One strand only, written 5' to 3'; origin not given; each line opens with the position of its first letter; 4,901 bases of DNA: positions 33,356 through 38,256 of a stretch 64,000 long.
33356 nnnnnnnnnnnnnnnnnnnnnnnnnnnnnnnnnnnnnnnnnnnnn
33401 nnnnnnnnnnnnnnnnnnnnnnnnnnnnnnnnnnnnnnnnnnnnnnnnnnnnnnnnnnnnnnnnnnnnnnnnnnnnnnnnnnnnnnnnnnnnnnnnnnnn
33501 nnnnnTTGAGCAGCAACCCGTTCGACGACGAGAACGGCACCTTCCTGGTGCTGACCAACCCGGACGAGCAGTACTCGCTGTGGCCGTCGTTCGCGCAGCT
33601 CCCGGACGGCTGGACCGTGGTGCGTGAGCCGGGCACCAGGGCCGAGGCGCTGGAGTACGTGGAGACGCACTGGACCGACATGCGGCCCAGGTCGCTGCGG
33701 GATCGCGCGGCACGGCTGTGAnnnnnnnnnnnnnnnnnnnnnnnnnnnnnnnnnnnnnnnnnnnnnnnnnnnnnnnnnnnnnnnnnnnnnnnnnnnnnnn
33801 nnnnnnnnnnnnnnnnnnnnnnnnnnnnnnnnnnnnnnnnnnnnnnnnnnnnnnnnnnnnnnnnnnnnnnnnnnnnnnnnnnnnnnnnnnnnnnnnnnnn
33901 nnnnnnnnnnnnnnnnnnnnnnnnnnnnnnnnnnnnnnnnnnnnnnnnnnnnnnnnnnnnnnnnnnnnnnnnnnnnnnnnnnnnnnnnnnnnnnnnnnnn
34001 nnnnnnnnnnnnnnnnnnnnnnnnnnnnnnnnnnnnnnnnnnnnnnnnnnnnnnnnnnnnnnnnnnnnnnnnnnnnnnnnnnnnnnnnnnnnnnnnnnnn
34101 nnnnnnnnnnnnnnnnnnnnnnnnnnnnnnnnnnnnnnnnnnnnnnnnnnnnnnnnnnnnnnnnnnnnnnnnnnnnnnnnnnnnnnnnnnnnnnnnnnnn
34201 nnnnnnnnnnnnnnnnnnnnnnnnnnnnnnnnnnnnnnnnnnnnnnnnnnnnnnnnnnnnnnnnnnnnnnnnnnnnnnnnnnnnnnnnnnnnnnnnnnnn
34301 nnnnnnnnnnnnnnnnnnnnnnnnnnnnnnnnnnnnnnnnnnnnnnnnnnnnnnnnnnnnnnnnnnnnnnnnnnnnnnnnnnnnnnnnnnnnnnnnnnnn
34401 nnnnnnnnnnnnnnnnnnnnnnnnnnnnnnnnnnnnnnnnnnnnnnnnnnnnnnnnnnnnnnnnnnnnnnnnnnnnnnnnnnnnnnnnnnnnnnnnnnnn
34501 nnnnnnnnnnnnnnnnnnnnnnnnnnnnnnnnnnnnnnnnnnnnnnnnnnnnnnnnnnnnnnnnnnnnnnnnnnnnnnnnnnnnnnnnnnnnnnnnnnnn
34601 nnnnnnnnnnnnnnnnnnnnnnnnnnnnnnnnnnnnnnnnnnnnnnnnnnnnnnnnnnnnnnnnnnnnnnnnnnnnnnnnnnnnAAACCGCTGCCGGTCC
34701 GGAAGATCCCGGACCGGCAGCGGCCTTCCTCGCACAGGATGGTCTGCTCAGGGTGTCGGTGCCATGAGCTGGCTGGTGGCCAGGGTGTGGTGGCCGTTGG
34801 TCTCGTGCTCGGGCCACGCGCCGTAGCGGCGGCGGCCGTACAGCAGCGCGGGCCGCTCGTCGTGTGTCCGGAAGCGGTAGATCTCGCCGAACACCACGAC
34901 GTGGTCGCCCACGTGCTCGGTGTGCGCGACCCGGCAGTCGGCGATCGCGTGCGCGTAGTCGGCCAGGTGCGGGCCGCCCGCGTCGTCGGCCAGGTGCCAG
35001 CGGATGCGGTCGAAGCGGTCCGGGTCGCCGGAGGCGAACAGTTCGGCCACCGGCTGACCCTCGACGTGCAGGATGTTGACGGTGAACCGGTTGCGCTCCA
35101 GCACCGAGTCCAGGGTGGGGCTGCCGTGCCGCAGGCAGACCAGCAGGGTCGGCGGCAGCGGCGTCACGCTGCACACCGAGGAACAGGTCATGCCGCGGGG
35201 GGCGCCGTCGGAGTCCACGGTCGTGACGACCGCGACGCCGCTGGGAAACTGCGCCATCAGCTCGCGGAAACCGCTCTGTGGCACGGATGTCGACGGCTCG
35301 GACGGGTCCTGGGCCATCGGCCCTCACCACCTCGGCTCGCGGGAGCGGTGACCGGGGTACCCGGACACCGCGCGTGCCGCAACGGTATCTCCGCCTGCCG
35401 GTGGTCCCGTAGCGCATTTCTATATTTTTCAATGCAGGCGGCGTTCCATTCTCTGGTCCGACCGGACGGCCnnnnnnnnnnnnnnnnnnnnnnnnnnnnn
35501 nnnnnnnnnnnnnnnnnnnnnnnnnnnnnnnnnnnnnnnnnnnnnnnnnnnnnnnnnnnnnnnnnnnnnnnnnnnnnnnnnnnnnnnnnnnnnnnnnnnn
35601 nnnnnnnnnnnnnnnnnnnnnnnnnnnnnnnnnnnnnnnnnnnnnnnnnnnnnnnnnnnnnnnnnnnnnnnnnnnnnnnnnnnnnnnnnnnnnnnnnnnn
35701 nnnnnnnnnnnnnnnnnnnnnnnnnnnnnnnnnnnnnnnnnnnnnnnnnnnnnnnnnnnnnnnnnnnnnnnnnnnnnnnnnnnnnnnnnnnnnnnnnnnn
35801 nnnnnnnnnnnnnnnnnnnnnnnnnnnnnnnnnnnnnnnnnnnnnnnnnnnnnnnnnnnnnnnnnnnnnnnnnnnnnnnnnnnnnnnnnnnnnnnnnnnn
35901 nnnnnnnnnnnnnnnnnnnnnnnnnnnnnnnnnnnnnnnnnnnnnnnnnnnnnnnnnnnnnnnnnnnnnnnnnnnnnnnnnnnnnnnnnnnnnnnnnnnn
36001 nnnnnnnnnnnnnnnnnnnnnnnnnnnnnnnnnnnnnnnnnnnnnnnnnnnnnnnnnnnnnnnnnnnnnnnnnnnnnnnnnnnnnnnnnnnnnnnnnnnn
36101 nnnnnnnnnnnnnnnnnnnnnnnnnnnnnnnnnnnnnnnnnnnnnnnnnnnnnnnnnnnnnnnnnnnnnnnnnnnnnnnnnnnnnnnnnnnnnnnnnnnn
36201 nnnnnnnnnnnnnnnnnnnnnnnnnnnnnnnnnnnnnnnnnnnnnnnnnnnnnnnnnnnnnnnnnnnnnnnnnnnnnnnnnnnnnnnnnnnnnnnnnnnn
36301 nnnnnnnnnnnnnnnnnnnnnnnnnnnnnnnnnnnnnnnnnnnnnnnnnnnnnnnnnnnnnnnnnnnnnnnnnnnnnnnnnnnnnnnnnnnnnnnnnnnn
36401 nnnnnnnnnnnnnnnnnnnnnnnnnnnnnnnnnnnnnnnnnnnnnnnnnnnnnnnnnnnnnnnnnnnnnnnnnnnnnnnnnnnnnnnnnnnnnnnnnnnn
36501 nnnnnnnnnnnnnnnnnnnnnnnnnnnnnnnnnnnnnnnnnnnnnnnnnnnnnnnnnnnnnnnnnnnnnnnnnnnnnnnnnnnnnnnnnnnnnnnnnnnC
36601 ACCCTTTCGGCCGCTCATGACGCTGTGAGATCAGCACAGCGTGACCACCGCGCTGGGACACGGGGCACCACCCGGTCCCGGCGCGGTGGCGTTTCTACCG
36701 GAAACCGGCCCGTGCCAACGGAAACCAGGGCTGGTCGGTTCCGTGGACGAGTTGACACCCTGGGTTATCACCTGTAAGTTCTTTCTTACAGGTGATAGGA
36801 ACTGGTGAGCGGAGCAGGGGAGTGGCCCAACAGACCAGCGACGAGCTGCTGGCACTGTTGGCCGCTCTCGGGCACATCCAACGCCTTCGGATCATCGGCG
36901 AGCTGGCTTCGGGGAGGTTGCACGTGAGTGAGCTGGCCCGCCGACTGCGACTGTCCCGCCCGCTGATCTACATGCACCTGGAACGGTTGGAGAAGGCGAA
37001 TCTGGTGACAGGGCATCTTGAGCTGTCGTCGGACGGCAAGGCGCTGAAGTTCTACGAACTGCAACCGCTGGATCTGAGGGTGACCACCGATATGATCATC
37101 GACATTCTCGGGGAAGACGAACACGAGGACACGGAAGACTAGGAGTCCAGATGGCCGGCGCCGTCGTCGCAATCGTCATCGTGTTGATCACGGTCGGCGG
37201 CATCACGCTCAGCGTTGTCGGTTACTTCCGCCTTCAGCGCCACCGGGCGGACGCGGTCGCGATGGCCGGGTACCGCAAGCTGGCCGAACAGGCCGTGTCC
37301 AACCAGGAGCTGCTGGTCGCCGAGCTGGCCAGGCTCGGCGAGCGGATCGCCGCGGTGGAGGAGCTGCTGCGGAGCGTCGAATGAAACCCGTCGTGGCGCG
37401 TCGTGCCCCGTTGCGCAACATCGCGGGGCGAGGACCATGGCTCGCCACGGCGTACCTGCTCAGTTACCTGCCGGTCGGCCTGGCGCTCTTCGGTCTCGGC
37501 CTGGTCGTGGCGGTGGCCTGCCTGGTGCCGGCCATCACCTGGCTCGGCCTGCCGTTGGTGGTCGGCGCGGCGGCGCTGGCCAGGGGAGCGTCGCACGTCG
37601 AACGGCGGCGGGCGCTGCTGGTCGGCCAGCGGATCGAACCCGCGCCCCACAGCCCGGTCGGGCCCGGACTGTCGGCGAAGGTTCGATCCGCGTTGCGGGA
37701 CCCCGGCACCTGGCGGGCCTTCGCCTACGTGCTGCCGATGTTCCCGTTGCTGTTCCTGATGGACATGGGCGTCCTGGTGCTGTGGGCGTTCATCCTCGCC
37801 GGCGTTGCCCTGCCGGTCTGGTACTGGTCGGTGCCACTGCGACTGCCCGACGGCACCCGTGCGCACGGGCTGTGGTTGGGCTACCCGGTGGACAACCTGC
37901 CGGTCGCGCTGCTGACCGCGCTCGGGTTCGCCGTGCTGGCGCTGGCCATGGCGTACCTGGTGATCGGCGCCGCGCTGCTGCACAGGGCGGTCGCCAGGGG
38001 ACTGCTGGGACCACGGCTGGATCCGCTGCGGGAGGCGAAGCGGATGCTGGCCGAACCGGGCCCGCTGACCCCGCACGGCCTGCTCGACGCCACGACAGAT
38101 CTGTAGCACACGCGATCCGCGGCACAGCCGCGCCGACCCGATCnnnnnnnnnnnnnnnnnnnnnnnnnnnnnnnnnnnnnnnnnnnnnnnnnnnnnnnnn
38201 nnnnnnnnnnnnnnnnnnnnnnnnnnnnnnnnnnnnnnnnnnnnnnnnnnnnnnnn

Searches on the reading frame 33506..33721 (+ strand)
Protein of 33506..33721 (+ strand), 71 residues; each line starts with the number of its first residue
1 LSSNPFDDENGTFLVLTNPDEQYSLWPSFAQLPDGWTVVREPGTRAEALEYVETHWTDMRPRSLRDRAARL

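Call 16: search_protein_families(library=pfam, proteins=[window:33506-33721:+])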
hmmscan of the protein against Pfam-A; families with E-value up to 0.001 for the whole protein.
window:33506-33721:+ (71 aa): 1 family
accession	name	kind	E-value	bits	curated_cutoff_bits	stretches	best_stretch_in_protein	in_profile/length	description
PF03621.18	MbtH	-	8.8e-25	86.3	27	1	3-53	2-52/53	MbtH-like protein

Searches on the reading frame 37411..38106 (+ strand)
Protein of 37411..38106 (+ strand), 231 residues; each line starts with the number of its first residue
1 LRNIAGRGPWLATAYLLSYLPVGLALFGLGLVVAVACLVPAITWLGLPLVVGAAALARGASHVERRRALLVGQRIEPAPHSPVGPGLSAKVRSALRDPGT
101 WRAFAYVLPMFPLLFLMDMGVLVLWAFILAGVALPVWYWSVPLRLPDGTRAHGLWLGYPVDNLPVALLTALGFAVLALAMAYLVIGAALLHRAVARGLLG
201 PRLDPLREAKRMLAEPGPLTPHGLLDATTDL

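Call 16: search_protein_families(library=pfam, proteins=[window:37411-38106:+])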
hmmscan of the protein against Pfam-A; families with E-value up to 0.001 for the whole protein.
window:37411-38106:+ (231 aa): 1 family
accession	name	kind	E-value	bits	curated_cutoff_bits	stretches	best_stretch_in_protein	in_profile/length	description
PF13796.11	Sensor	-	1.3e-25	90.7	28.2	1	15-199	1-162/162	Putative sensor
